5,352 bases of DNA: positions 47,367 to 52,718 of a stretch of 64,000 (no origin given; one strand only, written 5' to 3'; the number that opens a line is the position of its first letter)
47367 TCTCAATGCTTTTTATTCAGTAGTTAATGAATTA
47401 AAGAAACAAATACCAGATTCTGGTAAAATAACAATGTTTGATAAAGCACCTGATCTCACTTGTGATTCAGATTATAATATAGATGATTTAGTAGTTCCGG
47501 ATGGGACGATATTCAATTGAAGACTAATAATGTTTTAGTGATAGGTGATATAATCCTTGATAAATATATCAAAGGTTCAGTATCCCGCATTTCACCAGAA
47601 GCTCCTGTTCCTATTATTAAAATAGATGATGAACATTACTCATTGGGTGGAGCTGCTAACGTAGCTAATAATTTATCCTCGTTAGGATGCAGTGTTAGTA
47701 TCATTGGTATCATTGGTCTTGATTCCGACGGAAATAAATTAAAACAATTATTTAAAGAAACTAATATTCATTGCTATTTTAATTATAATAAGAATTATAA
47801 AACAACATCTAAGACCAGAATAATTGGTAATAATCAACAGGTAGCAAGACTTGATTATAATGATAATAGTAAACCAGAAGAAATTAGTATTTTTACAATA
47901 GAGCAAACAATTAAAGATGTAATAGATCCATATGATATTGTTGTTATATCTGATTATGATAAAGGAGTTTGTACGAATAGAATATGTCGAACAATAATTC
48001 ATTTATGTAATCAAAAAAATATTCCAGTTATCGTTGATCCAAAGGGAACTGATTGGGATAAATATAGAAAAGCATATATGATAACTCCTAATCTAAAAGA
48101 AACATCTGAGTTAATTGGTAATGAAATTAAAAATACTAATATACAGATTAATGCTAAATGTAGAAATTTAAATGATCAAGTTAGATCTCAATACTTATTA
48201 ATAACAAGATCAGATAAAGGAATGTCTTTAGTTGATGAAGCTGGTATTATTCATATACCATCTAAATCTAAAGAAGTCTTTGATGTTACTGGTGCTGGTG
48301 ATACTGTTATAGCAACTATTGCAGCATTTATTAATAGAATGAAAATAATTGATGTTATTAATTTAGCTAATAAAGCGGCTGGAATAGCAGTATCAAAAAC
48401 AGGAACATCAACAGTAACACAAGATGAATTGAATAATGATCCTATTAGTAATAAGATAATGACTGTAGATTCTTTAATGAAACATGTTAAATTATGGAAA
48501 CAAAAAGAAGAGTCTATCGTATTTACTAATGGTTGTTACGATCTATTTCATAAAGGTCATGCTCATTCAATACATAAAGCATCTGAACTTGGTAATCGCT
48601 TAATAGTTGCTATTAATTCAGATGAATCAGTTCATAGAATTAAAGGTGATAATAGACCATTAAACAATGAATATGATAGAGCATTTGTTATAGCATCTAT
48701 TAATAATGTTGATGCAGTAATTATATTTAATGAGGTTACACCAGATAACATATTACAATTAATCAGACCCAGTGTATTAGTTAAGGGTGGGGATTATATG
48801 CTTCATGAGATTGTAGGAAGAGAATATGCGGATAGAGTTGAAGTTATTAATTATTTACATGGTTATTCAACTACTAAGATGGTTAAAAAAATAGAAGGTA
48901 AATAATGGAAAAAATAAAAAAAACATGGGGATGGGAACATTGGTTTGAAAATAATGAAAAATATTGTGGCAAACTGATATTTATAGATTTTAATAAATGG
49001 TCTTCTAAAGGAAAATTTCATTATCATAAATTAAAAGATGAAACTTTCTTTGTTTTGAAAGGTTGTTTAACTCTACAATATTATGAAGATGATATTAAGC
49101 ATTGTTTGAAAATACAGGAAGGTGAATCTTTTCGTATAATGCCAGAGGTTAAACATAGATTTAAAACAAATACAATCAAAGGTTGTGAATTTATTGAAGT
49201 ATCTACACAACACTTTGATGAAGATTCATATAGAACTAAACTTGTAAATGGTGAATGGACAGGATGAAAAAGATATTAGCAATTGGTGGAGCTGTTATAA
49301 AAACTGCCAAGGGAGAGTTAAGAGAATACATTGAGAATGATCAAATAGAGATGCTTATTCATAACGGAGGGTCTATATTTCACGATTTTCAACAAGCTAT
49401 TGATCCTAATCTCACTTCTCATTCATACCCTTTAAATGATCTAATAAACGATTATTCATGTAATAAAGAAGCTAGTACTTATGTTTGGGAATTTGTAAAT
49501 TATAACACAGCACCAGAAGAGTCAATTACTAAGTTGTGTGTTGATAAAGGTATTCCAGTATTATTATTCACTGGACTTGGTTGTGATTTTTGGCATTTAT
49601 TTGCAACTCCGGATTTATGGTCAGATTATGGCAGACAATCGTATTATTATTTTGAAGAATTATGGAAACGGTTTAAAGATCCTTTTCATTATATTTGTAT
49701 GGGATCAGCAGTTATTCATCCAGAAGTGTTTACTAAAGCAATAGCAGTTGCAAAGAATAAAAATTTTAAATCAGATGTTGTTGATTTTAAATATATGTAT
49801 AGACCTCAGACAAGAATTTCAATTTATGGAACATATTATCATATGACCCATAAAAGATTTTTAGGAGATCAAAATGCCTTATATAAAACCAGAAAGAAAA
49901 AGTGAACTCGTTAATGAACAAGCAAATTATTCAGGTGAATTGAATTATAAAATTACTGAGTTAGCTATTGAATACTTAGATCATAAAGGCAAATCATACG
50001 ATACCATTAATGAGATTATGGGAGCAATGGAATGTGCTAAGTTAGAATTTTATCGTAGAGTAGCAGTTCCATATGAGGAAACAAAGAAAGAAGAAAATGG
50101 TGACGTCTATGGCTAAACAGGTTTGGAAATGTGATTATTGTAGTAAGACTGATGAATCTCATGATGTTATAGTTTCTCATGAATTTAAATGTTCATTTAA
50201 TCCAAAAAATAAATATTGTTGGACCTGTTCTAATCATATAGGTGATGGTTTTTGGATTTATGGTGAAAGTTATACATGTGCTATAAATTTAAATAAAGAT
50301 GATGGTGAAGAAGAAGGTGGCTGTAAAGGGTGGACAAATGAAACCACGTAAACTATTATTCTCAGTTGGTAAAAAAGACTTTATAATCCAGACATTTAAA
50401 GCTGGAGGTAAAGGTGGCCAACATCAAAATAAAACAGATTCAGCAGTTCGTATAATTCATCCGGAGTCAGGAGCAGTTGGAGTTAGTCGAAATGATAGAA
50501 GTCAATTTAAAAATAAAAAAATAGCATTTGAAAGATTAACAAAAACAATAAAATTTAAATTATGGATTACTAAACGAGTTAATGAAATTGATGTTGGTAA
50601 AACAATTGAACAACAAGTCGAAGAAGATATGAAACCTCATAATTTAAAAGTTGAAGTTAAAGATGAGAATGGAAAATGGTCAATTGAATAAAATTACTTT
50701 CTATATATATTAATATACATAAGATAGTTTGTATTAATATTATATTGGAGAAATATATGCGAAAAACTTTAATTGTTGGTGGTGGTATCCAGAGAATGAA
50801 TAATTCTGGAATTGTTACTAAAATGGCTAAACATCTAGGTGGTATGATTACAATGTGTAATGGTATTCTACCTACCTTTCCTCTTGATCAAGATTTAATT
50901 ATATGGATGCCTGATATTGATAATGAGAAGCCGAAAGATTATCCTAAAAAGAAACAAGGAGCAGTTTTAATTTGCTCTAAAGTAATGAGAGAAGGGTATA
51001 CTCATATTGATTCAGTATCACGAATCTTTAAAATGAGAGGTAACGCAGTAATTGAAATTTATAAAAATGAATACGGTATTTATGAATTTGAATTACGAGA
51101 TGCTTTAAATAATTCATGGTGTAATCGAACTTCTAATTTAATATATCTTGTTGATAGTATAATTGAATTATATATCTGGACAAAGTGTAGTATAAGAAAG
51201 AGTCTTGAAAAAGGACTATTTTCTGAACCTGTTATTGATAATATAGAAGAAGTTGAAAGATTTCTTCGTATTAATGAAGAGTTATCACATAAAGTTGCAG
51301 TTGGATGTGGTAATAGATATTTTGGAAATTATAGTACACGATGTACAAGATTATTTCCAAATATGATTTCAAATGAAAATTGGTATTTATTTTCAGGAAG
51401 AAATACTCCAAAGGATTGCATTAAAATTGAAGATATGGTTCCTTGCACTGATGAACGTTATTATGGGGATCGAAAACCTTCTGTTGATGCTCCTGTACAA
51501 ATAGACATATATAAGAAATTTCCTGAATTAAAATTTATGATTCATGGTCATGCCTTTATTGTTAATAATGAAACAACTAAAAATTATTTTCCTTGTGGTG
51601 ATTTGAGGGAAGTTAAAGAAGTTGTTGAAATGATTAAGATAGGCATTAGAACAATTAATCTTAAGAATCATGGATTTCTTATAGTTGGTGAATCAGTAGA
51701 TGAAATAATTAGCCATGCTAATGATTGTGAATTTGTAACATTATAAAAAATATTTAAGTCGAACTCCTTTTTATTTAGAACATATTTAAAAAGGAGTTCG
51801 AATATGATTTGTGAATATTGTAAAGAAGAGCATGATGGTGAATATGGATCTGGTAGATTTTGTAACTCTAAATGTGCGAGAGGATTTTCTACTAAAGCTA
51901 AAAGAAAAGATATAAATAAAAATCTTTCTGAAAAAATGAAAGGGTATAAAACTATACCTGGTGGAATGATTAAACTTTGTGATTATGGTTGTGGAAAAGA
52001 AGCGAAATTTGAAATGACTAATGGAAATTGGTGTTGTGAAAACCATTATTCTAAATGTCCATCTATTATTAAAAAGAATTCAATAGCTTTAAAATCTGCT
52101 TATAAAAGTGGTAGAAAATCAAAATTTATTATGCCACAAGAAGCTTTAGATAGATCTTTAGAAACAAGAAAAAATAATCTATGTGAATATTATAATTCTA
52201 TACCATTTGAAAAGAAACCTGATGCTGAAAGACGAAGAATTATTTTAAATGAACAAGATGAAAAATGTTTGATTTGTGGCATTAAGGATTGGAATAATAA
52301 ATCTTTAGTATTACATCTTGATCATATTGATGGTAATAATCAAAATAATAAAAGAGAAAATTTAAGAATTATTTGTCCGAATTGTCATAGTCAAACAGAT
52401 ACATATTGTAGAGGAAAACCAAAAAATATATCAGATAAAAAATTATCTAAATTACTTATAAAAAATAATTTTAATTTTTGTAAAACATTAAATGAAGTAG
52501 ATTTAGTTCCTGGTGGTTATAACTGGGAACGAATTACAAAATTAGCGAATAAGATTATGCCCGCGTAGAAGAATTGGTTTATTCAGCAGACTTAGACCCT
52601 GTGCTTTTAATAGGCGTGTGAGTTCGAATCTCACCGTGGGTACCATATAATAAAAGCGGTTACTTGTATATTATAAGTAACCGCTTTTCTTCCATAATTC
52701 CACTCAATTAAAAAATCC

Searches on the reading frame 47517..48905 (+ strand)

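Call 6: search_protein_families(library=pfam, proteins=[window:47517-48905:+], max_evalue=0.01)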
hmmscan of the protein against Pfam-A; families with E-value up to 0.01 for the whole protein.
window:47517-48905:+ (462 aa): 3 families
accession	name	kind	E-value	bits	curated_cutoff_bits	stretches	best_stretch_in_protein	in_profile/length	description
PF00294.29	PfkB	-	3.6e-38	132.1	25.8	1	5-300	3-298/302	pfkB family carbohydrate kinase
PF01467.32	CTP_transf_like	-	3e-17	63.5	21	1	336-430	1-93/133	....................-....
PF08543.17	Phos_pyr_kin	-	7.7e-08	32.4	27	1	185-278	119-218/246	Phosphomethylpyrimidine kinase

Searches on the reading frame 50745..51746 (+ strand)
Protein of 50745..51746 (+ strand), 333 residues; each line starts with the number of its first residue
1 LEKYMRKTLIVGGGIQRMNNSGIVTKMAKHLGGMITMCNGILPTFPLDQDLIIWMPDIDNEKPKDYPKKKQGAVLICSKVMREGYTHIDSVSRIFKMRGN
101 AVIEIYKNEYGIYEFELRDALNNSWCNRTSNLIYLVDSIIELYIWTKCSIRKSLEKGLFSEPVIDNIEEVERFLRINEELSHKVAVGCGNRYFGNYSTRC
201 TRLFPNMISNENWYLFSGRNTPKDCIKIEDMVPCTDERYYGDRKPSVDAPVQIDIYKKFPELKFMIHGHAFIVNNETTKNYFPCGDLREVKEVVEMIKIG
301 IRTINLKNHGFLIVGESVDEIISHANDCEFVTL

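Call 6: search_protein_families(library=pfam, proteins=[window:50745-51746:+], max_evalue=0.01)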
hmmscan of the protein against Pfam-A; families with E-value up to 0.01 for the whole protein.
window:50745-51746:+ (333 aa): 1 family
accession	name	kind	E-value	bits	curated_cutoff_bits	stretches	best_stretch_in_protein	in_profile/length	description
PF00596.27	Aldolase_II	-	1.2e-08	35.6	22.2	1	191-270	18-92/183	Class II Aldolase and Adducin N-terminal domain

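Call 12: search_protein_families(library=phrogs, proteins=[window:50745-51746:+], max_evalue=0.01)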
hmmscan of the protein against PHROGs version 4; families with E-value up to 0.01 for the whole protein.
window:50745-51746:+ (333 aa): 1 family
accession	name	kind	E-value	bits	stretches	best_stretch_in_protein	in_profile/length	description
phrog_13212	-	unknown function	0.0002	22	0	212-270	32-92/210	-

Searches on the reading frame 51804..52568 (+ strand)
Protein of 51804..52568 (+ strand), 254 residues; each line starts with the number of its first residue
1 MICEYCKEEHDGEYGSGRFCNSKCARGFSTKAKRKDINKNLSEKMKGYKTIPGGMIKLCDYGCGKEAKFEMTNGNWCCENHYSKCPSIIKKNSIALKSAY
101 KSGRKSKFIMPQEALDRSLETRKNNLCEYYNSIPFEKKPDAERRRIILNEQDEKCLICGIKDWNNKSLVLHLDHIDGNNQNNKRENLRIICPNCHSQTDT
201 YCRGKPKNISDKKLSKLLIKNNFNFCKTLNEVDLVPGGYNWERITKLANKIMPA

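Call 6: search_protein_families(library=pfam, proteins=[window:51804-52568:+], max_evalue=0.01)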
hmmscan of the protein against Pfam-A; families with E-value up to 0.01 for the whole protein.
window:51804-52568:+ (254 aa): 2 families
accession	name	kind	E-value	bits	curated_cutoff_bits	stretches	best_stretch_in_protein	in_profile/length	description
PF02945.21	Endonuclease_7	-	0.008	16.5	23.6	1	140-196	11-61/82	Recombination endonuclease VII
PF01844.29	HNH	-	0.0088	16.6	21.4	1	155-197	1-43/47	HNH endonuclease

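Call 12: search_protein_families(library=phrogs, proteins=[window:51804-52568:+], max_evalue=0.01)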
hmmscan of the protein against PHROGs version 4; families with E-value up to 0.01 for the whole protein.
window:51804-52568:+ (254 aa): 15 families
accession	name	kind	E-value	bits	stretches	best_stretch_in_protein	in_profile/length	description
phrog_10822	-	DNA, RNA and nucleotide metabolism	7.9e-27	95.5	1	124-226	72-177/245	HNH endonuclease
phrog_14736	-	DNA, RNA and nucleotide metabolism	6e-22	79.3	1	151-249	31-133/202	HNH endonuclease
phrog_1271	-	DNA, RNA and nucleotide metabolism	1e-07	32.7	1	3-212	119-326/361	HNH endonuclease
phrog_333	-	DNA, RNA and nucleotide metabolism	1e-05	26.7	1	139-196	19-76/138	HNH endonuclease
phrog_8048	-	DNA, RNA and nucleotide metabolism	2.8e-05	24.5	1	142-203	166-230/273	HNH endonuclease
phrog_589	-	DNA, RNA and nucleotide metabolism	5.1e-05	24.1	1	141-197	80-137/179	HNH endonuclease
phrog_4160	-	unknown function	0.0008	20.4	1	57-202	8-123/178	-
phrog_1571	-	DNA, RNA and nucleotide metabolism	0.0017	19.3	1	166-205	61-100/128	HNH endonuclease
phrog_5956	-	DNA, RNA and nucleotide metabolism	0.0019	18.8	1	136-211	43-118/138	HNH endonuclease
phrog_8446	-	DNA, RNA and nucleotide metabolism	0.002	18.8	1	143-202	131-199/211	HNH endonuclease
phrog_5500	-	unknown function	0.0041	18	0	188-214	14-40/72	-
phrog_2323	-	DNA, RNA and nucleotide metabolism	0.005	17.8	0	163-200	44-85/113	HNH endonuclease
phrog_4578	-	DNA, RNA and nucleotide metabolism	0.0062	17.4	0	170-190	30-50/130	HNH endonuclease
phrog_16181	-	unknown function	0.0064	17.5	0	208-233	15-40/57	-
phrog_2914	-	DNA, RNA and nucleotide metabolism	0.0085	16.8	1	126-194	69-131/190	endonuclease VII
